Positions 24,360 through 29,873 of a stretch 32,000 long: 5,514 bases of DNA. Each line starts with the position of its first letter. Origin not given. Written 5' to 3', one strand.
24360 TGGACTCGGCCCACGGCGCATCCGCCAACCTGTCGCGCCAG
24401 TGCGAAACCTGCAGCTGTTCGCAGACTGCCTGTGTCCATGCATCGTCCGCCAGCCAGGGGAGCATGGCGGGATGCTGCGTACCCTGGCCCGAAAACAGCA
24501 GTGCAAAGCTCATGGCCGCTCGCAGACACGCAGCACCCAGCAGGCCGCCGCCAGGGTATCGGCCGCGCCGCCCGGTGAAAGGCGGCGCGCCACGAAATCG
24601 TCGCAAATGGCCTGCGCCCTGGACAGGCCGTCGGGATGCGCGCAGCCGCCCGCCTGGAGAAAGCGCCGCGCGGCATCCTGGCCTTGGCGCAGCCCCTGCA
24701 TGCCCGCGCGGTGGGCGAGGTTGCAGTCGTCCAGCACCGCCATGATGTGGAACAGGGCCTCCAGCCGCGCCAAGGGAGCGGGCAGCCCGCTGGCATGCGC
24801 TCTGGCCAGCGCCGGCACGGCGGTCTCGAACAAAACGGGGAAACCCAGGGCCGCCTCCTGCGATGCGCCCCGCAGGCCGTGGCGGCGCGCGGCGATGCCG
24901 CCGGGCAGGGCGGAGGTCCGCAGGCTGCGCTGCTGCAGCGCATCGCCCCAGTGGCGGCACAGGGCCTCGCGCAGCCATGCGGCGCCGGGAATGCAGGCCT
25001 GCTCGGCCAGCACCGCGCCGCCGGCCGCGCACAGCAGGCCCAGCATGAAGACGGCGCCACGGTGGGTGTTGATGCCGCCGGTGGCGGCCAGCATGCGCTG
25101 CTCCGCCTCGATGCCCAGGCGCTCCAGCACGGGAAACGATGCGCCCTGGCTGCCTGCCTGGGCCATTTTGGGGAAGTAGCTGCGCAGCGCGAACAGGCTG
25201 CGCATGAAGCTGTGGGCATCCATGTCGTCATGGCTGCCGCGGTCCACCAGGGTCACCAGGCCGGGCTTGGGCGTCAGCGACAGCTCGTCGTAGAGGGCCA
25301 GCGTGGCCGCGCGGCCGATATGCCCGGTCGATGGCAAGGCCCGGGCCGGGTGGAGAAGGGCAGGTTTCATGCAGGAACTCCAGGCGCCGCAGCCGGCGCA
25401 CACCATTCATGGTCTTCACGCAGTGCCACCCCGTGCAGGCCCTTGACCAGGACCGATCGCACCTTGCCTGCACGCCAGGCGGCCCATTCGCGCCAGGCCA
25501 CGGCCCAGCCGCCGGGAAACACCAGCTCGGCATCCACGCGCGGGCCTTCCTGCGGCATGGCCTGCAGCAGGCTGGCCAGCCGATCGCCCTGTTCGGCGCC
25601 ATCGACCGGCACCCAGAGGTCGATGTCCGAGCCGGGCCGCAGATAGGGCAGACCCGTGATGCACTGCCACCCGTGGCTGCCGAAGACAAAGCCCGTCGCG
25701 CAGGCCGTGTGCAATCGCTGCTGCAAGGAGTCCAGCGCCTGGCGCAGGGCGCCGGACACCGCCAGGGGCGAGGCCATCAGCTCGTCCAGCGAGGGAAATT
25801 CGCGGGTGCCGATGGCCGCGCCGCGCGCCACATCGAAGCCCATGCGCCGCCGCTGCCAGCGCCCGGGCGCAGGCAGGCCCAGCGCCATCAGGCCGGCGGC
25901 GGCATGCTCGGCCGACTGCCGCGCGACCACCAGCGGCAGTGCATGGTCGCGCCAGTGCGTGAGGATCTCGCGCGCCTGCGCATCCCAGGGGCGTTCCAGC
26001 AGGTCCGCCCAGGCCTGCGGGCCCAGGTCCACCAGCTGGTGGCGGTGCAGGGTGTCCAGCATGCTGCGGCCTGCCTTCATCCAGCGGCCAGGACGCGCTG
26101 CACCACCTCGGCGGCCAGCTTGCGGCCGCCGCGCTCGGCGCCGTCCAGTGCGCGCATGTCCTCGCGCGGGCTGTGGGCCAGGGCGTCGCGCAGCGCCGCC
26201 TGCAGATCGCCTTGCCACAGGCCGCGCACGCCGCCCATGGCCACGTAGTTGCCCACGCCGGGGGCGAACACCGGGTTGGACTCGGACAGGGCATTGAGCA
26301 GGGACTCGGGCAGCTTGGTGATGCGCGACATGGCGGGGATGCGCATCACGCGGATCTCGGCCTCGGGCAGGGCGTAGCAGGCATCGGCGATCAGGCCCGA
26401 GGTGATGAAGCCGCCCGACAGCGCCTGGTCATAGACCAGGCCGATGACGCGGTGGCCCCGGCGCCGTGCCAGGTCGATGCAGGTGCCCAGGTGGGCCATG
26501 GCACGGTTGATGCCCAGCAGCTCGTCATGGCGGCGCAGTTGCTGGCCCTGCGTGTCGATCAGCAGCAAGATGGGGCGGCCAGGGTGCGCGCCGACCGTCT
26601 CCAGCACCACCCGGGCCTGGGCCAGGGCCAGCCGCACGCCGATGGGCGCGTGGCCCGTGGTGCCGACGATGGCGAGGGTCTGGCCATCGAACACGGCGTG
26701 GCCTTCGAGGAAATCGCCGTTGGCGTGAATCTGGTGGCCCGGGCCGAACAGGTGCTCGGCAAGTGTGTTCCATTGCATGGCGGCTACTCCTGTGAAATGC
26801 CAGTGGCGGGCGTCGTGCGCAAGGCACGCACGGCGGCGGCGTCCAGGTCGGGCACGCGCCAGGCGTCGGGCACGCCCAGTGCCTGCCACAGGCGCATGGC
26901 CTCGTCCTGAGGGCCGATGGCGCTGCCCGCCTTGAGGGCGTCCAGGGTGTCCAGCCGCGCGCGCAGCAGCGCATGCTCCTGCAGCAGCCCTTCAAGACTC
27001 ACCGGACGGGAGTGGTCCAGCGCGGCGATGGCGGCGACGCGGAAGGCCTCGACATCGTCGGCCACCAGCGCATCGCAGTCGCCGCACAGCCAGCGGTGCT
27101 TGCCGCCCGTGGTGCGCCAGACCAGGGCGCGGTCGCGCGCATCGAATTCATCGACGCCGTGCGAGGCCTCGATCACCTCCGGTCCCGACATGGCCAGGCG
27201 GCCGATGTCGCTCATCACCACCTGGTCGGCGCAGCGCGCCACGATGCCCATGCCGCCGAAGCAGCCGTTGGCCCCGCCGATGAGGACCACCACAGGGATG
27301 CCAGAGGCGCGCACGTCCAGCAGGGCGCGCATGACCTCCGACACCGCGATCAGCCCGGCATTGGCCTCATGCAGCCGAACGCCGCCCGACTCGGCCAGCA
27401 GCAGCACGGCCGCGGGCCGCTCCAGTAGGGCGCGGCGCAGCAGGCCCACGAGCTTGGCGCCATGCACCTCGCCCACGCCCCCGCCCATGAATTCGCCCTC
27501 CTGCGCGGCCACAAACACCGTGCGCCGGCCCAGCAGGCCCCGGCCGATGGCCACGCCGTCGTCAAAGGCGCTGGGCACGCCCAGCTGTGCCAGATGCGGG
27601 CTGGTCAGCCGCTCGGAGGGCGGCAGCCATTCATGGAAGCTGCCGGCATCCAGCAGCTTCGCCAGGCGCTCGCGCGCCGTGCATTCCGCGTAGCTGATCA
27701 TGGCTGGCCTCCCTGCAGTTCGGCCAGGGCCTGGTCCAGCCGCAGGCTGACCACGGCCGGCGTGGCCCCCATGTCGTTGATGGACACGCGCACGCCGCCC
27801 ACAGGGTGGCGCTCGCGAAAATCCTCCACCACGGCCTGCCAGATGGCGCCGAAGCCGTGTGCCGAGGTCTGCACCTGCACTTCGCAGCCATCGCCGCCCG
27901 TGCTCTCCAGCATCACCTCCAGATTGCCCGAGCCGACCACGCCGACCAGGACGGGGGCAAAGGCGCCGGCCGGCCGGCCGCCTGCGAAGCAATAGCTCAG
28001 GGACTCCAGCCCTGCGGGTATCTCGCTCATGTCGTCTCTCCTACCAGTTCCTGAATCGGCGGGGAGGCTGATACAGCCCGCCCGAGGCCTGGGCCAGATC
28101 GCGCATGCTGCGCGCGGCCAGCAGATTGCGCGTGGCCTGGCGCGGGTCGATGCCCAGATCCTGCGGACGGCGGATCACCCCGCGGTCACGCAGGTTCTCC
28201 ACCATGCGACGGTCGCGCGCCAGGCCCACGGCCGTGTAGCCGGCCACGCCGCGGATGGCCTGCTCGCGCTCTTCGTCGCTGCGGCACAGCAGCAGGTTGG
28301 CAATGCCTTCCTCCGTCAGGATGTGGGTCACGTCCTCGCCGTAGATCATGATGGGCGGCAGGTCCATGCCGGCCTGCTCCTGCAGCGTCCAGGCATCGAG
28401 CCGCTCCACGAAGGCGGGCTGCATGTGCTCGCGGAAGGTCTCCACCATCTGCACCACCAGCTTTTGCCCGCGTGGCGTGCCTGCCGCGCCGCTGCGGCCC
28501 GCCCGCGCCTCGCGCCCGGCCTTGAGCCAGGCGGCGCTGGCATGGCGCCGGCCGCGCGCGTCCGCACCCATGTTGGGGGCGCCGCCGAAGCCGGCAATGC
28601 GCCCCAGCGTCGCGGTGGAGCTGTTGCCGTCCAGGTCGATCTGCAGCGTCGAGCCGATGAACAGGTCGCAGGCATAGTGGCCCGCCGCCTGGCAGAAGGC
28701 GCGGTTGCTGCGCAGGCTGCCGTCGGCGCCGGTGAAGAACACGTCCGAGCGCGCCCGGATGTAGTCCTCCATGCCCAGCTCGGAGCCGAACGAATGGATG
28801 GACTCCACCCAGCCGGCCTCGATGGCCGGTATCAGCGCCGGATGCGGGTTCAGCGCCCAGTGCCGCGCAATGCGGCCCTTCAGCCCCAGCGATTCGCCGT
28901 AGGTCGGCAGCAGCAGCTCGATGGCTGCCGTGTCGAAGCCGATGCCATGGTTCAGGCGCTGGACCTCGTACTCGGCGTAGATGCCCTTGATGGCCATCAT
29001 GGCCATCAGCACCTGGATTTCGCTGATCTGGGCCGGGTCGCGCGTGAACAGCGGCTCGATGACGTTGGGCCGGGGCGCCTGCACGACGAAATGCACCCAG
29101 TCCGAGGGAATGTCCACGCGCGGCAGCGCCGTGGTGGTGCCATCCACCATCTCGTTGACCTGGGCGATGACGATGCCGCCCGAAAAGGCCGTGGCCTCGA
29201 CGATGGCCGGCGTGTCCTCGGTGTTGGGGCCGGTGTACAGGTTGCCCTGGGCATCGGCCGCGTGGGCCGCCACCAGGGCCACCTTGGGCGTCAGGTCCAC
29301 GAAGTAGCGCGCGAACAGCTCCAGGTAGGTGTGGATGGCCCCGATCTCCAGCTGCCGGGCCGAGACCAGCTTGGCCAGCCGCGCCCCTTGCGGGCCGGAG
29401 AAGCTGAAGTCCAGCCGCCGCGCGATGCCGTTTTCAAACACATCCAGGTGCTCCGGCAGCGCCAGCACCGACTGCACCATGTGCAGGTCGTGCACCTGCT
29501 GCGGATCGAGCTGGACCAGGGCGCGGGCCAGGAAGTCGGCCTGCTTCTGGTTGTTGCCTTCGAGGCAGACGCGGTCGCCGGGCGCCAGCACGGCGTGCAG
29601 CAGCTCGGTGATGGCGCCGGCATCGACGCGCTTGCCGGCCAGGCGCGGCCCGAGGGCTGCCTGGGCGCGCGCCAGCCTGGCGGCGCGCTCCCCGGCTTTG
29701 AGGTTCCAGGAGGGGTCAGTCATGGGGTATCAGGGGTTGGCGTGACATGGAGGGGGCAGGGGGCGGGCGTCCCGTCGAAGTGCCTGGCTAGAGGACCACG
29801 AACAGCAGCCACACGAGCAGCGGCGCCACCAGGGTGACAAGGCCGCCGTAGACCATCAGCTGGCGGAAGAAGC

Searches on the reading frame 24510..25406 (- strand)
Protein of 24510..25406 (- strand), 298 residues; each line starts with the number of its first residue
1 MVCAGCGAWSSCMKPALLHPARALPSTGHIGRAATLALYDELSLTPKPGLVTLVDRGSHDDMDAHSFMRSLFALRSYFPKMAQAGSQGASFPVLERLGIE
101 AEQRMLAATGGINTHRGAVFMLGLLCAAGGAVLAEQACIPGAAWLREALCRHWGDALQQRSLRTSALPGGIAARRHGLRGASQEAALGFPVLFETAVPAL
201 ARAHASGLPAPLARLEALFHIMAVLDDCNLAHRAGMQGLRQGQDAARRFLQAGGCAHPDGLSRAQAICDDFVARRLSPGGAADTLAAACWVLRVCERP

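Call 47: search_protein_families(library=pfam, proteins=[window:24510-25406:-], max_evalue=0.0001)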
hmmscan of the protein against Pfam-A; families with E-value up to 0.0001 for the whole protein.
window:24510-25406:- (298 aa): 1 family
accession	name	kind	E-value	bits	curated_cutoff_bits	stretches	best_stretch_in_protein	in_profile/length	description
PF01874.21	CitG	-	2e-73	248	27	1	32-291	2-283/284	ATP:dephospho-CoA triphosphoribosyl transferase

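Call 78: search_protein_families(library=ncbifam, proteins=[window:24510-25406:-], max_evalue=0.00001)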
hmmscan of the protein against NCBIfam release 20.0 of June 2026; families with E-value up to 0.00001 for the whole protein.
window:24510-25406:- (298 aa): 4 families
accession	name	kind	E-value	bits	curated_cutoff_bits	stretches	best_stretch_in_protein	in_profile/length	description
TIGR03132.1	malonate_mdcB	equivalog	4.7e-85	285.4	282.35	1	29-293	3-270/272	triphosphoribosyl-dephospho-CoA synthase MdcB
NF002315.0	PRK01237.1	equivalog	1.6e-65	221.3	280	1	24-291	11-278/291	triphosphoribosyl-dephospho-CoA synthase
TIGR03125.1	citrate_citG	equivalog_domain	1.5e-58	198.5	272.3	1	29-291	2-272/275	triphosphoribosyl-dephospho-CoA synthase CitG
NF007503.0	PRK10096.1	equivalog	2.7e-40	138.5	477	1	36-289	27-287/292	triphosphoribosyl-dephospho-CoA synthase CitG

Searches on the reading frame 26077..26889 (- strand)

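Call 78: search_protein_families(library=ncbifam, proteins=[window:26077-26889:-], max_evalue=0.00001)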
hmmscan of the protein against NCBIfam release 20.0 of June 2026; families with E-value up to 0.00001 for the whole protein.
window:26077-26889:- (270 aa): 1 family
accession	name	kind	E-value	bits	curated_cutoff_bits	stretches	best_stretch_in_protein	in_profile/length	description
TIGR03134.1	malonate_gamma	equivalog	7.4e-69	232.1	237.15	1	40-268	2-256/258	biotin-independent malonate decarboxylase subunit gamma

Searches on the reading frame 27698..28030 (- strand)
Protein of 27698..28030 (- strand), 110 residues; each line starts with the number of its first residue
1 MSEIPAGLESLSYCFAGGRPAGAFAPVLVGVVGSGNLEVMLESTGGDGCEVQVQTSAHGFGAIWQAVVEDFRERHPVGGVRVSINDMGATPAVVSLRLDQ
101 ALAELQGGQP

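Call 78: search_protein_families(library=ncbifam, proteins=[window:27698-28030:-], max_evalue=0.00001)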
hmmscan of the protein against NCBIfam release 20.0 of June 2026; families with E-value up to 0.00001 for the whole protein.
window:27698-28030:- (110 aa): 2 families
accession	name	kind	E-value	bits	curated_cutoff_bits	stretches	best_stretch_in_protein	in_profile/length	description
TIGR03130.1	malonate_delta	equivalog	3.5e-35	119.8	84.1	1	9-104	1-97/98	malonate decarboxylase acyl carrier protein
NF002293.0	PRK01220.1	equivalog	1.2e-24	86.2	115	1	9-106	2-97/99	malonate decarboxylase subunit delta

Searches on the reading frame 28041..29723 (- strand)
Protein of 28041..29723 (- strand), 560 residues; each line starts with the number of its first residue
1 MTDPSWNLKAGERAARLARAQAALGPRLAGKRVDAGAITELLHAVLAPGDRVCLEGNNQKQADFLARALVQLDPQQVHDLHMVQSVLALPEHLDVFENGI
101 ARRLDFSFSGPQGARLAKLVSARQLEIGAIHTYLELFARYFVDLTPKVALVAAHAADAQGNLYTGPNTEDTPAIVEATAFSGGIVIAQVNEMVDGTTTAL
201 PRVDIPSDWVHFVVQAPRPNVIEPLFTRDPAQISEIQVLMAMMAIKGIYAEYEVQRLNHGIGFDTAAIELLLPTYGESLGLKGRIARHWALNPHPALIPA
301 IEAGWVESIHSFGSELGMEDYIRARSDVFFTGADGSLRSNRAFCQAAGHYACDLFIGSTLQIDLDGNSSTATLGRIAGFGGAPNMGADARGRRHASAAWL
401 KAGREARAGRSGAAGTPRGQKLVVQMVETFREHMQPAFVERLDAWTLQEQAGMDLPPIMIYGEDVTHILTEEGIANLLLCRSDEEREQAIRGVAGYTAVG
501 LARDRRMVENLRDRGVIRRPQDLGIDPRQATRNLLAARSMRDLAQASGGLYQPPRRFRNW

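Call 78: search_protein_families(library=ncbifam, proteins=[window:28041-29723:-], max_evalue=0.00001)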
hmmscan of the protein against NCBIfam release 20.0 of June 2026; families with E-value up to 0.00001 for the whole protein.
window:28041-29723:- (560 aa): 1 family
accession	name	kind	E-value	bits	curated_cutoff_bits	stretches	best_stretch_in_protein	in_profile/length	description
TIGR01110.1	mdcA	equivalog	4.6e-283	939.7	789.15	1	6-560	1-543/543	malonate decarboxylase subunit alpha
